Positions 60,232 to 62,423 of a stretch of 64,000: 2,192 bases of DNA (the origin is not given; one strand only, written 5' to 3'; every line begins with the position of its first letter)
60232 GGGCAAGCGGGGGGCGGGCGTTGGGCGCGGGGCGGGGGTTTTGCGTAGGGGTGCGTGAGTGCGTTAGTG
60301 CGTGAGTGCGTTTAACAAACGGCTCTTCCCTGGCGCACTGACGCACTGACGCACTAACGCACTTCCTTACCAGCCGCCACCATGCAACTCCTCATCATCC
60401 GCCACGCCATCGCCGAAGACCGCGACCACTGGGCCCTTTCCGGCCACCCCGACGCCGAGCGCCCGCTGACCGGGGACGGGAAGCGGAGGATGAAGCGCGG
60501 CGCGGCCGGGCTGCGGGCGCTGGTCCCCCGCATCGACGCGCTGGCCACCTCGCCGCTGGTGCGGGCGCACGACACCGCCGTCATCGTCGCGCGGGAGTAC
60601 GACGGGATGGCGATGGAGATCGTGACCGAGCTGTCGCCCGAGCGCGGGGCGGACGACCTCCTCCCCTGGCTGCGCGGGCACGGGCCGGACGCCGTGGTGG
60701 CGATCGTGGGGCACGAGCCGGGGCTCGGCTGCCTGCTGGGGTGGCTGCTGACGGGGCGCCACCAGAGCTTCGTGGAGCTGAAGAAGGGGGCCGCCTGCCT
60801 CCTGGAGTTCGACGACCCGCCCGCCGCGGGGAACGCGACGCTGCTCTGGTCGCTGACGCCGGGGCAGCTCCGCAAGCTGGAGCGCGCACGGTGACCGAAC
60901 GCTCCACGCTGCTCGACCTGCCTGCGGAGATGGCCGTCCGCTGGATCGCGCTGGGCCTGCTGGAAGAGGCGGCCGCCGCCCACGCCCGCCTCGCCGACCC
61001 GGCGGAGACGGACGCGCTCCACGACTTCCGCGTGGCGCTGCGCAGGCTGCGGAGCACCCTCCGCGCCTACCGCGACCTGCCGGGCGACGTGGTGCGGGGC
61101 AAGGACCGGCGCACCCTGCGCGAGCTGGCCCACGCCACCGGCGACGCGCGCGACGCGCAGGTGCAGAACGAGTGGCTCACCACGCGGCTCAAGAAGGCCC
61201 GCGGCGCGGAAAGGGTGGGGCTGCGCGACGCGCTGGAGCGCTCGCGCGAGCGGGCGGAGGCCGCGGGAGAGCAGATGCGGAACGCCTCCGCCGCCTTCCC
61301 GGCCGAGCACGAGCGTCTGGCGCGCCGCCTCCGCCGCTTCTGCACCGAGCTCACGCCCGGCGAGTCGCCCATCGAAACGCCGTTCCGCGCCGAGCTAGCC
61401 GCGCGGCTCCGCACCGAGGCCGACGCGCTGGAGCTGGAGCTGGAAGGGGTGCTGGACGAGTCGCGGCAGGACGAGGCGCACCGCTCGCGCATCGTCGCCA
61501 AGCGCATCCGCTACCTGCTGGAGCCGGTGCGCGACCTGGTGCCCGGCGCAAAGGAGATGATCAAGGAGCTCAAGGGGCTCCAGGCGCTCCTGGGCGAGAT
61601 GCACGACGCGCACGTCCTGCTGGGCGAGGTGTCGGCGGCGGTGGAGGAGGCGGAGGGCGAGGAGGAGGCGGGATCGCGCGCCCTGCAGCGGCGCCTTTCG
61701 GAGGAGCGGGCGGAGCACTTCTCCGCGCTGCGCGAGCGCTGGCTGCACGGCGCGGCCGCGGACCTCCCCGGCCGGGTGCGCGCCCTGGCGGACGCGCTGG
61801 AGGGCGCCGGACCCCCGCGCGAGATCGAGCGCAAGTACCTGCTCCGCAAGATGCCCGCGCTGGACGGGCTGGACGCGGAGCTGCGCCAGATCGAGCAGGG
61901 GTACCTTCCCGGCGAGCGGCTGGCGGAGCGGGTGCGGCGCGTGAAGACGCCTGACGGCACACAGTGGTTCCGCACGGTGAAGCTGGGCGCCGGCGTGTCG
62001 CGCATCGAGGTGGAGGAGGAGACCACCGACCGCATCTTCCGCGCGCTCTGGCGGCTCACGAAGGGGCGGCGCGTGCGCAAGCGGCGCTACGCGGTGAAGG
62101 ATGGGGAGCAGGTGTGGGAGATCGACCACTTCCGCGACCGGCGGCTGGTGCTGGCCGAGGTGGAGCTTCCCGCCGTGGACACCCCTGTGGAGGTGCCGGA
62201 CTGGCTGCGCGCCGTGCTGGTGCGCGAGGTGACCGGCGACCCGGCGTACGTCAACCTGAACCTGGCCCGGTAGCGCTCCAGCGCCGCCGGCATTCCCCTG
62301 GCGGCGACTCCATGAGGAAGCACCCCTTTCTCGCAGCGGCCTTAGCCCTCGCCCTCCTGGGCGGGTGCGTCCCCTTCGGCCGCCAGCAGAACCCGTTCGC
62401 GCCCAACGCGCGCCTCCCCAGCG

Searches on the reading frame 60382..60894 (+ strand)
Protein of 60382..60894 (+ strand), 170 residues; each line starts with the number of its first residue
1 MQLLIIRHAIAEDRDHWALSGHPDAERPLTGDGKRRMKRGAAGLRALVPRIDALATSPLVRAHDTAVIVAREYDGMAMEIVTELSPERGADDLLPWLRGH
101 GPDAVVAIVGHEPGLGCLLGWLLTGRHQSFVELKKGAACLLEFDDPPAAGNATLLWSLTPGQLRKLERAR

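Call 25: find_encoding_contigs(protein=window:60382-60894:+, flank=10000, max_places=10)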
Protein window:60382-60894:+ (170 aa): 8 contigs read that carry it; 7 places shown.
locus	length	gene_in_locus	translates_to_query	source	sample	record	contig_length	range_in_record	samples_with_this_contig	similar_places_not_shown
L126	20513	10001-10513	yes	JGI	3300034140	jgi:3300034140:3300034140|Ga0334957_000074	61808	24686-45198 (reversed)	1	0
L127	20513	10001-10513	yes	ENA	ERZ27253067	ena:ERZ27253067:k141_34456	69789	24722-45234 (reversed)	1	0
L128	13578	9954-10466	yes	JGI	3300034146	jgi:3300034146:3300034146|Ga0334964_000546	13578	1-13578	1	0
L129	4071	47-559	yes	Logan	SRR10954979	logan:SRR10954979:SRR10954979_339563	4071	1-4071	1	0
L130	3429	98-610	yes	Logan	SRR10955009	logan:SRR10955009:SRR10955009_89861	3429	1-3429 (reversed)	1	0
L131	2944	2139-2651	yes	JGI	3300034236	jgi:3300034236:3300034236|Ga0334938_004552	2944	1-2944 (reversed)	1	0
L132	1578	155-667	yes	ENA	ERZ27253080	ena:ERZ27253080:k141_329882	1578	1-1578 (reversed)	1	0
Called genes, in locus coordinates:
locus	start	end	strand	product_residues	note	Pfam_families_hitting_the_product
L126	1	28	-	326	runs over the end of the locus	PF08240:ADH_N, PF00107:ADH_zinc_N, PF13602:ADH_zinc_N_2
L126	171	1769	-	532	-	PF01520:Amidase_3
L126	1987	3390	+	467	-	PF00082:Peptidase_S8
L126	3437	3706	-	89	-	PF11213:DUF3006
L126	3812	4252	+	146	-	PF12802:MarR_2, PF01047:MarR, PF13463:HTH_27 (weak)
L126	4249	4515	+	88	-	PF14255:Zn_ribbon_21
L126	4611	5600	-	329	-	PF07719:TPR_2 (faint), PF00515:TPR_1 (faint), PF13181:TPR_8 (faint), PF13424:TPR_12 (weak), PF17874:TPR_MalT (weak), PF13424:TPR_12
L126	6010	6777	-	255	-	PF13620:CarboxypepD_reg, PF13715:CarbopepD_reg_2 (weak)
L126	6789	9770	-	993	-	PF00326:Peptidase_S9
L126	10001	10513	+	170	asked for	PF00300:His_Phos_1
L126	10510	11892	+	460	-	PF05235:CHAD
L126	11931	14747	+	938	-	PF00675:Peptidase_M16, PF05193:Peptidase_M16_C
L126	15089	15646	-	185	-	-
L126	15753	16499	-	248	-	PF00481:PP2C, PF13672:PP2C_2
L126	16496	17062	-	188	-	PF16697:Yop-YscD_cpl, PF00498:FHA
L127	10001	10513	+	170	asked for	PF00300:His_Phos_1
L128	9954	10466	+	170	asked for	PF00300:His_Phos_1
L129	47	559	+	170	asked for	PF00300:His_Phos_1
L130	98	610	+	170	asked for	PF00300:His_Phos_1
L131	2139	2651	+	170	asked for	PF00300:His_Phos_1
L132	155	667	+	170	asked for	PF00300:His_Phos_1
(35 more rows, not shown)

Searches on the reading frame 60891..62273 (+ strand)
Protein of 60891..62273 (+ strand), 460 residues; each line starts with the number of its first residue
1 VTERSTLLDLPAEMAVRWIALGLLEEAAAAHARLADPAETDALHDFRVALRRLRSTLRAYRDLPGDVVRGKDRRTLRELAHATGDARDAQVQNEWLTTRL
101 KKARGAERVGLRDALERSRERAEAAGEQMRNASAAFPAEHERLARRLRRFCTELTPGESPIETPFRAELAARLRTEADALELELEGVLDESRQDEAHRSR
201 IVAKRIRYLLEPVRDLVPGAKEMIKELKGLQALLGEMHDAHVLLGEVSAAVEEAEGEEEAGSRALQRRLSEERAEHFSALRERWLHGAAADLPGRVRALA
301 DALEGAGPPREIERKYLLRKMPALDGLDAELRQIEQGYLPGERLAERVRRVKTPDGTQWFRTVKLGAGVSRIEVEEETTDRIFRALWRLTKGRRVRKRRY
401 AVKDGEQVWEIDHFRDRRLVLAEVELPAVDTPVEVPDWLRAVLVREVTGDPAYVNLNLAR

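Call 34: find_homologous_proteins(query=window:60891-62273:+, max_evalue=1e-30)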
Query window:60891-62273:+ (460 aa): 1644 proteins with E <= 1e-30 among 8000 candidates; the best 120 are listed.
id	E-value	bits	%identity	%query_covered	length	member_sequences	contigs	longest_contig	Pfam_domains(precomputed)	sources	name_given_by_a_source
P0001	2.9e-277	938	97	100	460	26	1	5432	PF05235.20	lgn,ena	-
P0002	1.6e-253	860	89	100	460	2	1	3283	PF05235.20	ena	-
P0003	3.6e-252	855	88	100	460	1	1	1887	PF05235.20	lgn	-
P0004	2.4e-249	846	88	99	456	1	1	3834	PF05235.20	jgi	-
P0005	1.5e-216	738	79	99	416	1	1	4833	PF05235.20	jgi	jgi:CHAD domain-containing protein/CYTH domain-containing protein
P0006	6.3e-199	680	71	100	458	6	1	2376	PF01928.27,PF05235.20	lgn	-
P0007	7.3e-190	650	70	100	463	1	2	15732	PF01928.27,PF05235.20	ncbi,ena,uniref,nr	ncbi:MAG: hypothetical protein AVDCRST_MAG68-2999 [uncultured Gemmatimonadetes bacterium]|uniref:CHA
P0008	2.5e-189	648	70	100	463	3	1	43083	PF01928.27,PF05235.20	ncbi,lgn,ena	ncbi:MAG TPA: CHAD domain-containing protein [Longimicrobium sp.]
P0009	4.6e-188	644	70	100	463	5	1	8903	PF05235.20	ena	-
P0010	1.4e-181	623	70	97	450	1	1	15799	PF01928.27,PF05235.20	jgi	jgi:CHAD domain-containing protein/CYTH domain-containing protein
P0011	6.5e-177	607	66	100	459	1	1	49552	PF05235.20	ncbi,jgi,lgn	jgi:CHAD domain-containing protein/CYTH domain-containing protein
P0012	1.2e-152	527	62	99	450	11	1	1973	PF05235.20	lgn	-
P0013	4.9e-138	479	92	45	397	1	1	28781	PF05235.20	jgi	jgi:CHAD domain-containing protein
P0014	1.4e-130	455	55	100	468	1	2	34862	PF05235.20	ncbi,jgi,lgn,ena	ncbi:MAG TPA: CHAD domain-containing protein [Longimicrobium sp.]|jgi:CHAD domain-containing protein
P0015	3.6e-127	443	53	98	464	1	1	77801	PF05235.20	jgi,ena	-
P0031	8.1e-116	406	53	99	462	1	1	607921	PF05235.20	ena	-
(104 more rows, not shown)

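Call 35: find_encoding_contigs(protein=P0008, flank=10000, max_places=1)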
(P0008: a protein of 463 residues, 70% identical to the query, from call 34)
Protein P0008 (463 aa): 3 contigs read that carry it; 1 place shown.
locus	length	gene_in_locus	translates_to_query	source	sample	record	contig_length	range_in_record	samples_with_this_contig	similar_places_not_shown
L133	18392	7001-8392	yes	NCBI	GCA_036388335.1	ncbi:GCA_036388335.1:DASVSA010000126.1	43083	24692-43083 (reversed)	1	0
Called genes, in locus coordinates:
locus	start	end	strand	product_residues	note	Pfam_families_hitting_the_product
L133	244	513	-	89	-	PF11213:DUF3006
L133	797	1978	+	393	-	PF17874:TPR_MalT (weak), PF13424:TPR_12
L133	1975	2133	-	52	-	-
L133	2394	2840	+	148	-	PF12802:MarR_2, PF01047:MarR, PF13463:HTH_27 (weak)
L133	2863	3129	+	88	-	PF14255:Zn_ribbon_21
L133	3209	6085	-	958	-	PF26549:Tricorn_N (faint), PF00326:Peptidase_S9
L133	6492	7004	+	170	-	PF00300:His_Phos_1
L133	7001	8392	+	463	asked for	PF05235:CHAD, PF01928:CYTH (weak)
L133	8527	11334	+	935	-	PF00675:Peptidase_M16, PF05193:Peptidase_M16_C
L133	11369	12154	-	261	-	PF00481:PP2C, PF13672:PP2C_2, PF07228:SpoIIE (faint)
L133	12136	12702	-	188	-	PF16697:Yop-YscD_cpl, PF00498:FHA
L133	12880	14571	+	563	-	PF07695:7TMR-DISM_7TM, PF00990:GGDEF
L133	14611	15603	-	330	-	PF01551:Peptidase_M23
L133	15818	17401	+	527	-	PF00149:Metallophos, PF02872:5_nucleotid_C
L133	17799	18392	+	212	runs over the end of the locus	-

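Call 36: find_encoding_contigs(protein=P0011, flank=10000, max_places=1)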
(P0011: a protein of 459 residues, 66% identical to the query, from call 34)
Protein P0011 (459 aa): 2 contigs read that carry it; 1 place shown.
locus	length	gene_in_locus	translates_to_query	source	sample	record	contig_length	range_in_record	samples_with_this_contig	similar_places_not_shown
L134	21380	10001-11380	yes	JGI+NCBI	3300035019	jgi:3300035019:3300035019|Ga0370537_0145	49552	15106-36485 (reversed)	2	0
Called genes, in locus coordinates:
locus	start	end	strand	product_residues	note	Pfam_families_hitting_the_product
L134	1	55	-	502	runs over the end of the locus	PF01520:Amidase_3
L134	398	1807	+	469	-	PF00082:Peptidase_S8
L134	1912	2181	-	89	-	PF11213:DUF3006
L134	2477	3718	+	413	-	PF13424:TPR_12, PF00515:TPR_1 (faint)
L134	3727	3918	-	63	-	-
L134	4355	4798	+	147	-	PF12802:MarR_2, PF01047:MarR, PF13463:HTH_27 (weak)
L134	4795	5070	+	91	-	PF14255:Zn_ribbon_21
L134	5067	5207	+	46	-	-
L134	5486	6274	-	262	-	PF13620:CarboxypepD_reg, PF13715:CarbopepD_reg_2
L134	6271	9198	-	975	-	PF00326:Peptidase_S9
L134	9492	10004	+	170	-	PF00300:His_Phos_1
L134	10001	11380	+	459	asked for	PF05235:CHAD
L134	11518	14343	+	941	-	PF00675:Peptidase_M16, PF05193:Peptidase_M16_C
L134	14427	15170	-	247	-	PF00481:PP2C, PF13672:PP2C_2, PF07228:SpoIIE (faint)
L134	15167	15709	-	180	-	PF16697:Yop-YscD_cpl, PF00498:FHA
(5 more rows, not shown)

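Call 37: find_encoding_contigs(protein=P0014, flank=10000, max_places=1)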
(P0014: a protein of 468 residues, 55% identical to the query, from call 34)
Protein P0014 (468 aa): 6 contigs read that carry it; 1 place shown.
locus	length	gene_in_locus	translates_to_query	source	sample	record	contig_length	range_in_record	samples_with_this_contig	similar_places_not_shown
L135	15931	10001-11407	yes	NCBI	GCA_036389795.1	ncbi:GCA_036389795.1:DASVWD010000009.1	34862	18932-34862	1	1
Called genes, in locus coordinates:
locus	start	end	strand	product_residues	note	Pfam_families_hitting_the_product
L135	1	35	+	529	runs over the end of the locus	PF01520:Amidase_3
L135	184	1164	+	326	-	PF08240:ADH_N, PF00107:ADH_zinc_N, PF13602:ADH_zinc_N_2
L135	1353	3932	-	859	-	-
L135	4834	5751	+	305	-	PF00140:Sigma70_r1_2, PF04542:Sigma70_r2, PF04539:Sigma70_r3, PF04545:Sigma70_r4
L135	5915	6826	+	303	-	PF16745:RsgA_N, PF03193:RsgA_GTPase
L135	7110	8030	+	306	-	PF14321:DUF4382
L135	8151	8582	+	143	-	PF01047:MarR, PF12802:MarR_2, PF09339:HTH_IclR (weak)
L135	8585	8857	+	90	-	PF14255:Zn_ribbon_21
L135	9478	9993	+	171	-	PF00300:His_Phos_1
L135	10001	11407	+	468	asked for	PF05235:CHAD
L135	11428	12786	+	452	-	-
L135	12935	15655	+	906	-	PF00675:Peptidase_M16, PF05193:Peptidase_M16_C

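Call 38: find_encoding_contigs(protein=P0031, flank=10000, max_places=1)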
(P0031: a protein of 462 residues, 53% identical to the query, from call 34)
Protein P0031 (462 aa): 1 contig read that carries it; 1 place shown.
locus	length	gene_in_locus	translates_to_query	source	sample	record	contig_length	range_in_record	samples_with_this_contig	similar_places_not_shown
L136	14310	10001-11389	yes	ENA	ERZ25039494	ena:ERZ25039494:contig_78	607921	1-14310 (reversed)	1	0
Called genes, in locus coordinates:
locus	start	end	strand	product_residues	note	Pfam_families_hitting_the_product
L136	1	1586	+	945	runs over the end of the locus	PF00675:Peptidase_M16, PF05193:Peptidase_M16_C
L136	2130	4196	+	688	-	PF01565:FAD_binding_4, PF04030:ALO (weak), PF13031:DUF3892 (weak)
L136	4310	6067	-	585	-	PF00015:MCPsignal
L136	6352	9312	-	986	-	PF00326:Peptidase_S9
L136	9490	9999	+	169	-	PF00300:His_Phos_1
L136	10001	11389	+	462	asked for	PF05235:CHAD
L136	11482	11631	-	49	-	-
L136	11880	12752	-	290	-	PF13645:YkuD_2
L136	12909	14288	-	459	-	PF14108:ABA4-like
